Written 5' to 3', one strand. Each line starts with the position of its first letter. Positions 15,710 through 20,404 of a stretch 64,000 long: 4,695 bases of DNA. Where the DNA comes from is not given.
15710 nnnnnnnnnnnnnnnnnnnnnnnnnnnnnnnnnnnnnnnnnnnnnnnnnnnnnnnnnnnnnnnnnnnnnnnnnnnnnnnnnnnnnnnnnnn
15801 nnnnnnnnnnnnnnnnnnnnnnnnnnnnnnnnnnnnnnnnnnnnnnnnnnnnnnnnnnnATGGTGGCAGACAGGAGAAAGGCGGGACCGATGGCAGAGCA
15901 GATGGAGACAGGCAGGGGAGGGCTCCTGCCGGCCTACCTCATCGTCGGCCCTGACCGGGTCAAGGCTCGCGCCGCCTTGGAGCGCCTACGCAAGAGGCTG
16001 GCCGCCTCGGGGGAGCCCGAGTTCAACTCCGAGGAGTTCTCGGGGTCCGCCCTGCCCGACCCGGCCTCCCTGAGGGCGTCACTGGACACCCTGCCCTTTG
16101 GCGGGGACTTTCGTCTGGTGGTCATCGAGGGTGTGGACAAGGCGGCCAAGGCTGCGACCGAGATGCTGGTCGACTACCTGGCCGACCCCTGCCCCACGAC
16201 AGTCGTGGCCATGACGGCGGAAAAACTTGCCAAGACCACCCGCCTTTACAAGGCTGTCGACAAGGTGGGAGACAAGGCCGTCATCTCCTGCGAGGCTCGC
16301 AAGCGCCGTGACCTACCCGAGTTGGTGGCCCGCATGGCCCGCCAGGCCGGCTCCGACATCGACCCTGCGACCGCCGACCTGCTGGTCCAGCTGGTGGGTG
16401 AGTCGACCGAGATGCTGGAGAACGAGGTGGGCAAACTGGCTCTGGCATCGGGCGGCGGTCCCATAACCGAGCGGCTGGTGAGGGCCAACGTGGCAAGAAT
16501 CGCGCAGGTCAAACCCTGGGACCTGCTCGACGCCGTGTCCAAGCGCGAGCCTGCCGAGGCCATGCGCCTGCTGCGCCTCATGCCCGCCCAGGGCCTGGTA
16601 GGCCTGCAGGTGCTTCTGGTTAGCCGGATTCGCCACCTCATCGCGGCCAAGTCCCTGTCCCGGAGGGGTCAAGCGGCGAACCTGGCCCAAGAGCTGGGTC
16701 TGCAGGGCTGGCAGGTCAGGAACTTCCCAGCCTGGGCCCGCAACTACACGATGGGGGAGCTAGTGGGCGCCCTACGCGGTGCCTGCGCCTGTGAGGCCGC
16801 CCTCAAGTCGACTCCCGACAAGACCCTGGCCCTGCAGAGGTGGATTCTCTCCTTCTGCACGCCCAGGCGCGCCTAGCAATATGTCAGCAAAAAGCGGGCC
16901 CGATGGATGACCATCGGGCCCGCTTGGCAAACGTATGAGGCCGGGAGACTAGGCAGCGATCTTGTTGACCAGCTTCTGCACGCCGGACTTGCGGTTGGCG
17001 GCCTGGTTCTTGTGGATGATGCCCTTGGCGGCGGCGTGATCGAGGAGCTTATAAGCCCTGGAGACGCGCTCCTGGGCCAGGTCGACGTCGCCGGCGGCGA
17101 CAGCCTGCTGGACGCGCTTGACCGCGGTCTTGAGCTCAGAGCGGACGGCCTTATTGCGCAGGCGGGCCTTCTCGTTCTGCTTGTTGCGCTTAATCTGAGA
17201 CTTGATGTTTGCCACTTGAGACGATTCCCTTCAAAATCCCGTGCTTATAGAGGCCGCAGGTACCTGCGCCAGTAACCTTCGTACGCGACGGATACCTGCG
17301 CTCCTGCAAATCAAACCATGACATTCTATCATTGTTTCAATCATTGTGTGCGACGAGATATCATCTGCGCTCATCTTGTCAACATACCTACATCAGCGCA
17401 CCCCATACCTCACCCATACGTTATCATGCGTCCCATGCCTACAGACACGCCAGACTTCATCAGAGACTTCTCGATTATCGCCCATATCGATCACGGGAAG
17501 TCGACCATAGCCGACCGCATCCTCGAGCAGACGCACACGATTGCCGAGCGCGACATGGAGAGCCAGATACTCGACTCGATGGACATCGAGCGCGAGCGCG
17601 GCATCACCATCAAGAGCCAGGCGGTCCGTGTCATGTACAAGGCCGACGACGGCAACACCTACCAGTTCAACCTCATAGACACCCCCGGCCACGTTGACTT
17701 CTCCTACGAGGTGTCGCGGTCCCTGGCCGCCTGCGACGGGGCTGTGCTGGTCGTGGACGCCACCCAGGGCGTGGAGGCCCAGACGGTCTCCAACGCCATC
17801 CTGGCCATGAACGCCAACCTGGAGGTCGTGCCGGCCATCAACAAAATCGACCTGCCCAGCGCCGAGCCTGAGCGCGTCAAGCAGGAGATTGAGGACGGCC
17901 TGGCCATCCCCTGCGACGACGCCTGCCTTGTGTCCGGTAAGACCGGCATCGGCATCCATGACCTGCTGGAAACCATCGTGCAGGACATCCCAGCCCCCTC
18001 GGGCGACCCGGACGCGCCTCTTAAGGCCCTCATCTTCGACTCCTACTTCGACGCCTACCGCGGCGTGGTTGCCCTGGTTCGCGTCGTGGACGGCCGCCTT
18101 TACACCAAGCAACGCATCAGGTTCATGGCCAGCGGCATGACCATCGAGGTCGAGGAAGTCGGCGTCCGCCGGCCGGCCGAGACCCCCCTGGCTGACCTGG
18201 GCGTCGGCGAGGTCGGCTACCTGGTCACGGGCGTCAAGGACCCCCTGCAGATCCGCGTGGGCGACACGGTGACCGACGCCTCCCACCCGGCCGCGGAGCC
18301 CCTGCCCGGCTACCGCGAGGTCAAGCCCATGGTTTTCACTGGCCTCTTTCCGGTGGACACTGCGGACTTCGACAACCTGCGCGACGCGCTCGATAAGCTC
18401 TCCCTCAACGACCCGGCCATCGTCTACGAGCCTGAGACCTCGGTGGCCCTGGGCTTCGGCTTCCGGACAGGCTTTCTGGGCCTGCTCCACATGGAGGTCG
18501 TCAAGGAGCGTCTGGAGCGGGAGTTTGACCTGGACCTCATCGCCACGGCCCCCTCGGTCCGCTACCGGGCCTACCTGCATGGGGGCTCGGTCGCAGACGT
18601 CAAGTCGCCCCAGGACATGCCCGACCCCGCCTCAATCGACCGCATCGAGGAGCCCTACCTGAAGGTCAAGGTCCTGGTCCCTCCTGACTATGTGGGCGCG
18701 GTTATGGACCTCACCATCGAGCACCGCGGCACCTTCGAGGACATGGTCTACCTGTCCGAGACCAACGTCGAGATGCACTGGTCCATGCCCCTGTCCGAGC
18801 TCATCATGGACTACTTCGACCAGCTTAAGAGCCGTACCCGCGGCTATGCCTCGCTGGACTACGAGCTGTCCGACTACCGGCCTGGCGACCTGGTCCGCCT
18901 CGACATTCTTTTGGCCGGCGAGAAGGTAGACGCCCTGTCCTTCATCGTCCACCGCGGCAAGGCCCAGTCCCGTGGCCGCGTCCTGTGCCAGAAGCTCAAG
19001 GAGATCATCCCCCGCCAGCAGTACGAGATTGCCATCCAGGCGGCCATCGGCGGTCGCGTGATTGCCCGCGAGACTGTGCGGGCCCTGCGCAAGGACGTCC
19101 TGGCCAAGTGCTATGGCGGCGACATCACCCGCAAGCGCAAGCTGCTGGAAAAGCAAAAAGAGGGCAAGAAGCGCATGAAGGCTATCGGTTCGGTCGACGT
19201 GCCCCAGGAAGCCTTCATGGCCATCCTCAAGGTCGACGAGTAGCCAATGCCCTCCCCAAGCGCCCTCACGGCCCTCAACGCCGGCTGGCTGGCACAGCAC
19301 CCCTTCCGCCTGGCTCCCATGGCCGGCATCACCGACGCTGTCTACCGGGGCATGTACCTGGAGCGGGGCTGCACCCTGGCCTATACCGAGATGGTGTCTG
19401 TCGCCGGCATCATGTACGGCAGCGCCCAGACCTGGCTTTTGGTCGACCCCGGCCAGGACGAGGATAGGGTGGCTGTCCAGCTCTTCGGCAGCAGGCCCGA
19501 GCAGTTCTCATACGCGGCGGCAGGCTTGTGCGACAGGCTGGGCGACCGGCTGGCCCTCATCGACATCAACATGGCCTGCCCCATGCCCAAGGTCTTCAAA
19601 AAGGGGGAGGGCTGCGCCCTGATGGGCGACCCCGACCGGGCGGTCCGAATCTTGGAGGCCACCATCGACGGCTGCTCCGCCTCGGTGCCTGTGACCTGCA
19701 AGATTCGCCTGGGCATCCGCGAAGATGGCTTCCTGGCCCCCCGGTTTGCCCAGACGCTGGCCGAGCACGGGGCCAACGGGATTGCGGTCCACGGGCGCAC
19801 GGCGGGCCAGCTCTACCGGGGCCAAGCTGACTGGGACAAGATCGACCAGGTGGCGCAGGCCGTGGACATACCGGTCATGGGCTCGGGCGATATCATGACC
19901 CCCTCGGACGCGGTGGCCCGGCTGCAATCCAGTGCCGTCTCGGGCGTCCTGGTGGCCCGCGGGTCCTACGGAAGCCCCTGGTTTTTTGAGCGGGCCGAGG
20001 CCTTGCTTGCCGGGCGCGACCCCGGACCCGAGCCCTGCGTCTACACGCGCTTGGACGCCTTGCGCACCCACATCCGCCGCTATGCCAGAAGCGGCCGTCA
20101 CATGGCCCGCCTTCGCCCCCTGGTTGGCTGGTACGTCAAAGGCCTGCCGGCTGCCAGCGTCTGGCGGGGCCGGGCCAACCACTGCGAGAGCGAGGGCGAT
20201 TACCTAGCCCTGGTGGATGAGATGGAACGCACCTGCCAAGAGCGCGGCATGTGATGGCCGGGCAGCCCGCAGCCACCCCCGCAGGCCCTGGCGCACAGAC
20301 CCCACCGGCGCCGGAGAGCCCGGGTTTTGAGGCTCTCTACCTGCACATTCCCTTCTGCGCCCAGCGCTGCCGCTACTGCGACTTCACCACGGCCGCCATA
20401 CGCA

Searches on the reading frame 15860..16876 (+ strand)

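Call 26: search_protein_families(library=pfam, proteins=[window:15860-16876:+])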
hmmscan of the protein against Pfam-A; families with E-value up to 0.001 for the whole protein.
window:15860-16876:+ (338 aa): 2 families
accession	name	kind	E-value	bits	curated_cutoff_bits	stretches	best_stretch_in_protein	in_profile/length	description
PF21694.2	DNA_pol3_delta_C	-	7.4e-10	39.3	27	1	220-331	5-120/121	DNA polymerase III delta subunit, C-terminal domain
PF06144.19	DNA_pol3_delta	-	2e-06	28.2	21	1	26-143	1-122/124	DNA polymerase III, delta subunit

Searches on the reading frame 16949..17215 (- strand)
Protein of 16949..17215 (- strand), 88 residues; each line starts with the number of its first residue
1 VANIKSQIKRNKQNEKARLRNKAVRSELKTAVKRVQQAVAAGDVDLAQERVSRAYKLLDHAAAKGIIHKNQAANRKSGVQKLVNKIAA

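Call 45: search_protein_families(library=pfam, proteins=[window:16949-17215:-])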
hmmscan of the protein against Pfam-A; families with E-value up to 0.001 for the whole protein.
window:16949-17215:- (88 aa): 1 family
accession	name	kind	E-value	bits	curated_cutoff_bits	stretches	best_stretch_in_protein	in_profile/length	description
PF01649.23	Ribosomal_S20p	-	6.2e-30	104.1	29.5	1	2-84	1-83/83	Ribosomal protein S20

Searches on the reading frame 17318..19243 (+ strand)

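Call 26: search_protein_families(library=pfam, proteins=[window:17318-19243:+])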
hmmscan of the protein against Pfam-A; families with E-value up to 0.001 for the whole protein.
window:17318-19243:+ (641 aa): 6 families
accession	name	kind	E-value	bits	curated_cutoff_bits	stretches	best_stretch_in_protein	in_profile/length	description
PF00009.33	GTP_EFTU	-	1.3e-55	188.3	26.5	1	48-225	3-187/188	Elongation factor Tu GTP binding domain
PF06421.17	LepA_C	-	3.1e-51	172.4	29.7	1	533-638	2-107/107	GTP-binding protein LepA C-terminus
PF00679.30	EFG_C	-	1.6e-20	73.4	27.9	1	443-529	2-87/89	Elongation factor G C-terminus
PF03144.31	GTP_EFTU_D2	-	9e-06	26.5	30.3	1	249-319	1-73/73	Elongation factor Tu domain 2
PF14492.12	EFG_III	-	0.00016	22.1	27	1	336-408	3-72/75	Elongation Factor G, domain III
PF01926.29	MMR_HSR1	-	0.00023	21.7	21.9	1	59-175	10-112/113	50S ribosome-binding GTPase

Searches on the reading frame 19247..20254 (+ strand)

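Call 26: search_protein_families(library=pfam, proteins=[window:19247-20254:+])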
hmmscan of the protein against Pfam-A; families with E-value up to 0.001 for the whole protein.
window:19247-20254:+ (335 aa): 1 family
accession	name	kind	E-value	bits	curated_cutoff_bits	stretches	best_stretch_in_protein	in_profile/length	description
PF01207.24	Dus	-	8.1e-65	219.4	20.4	1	22-324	2-303/311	Dihydrouridine synthase (Dus)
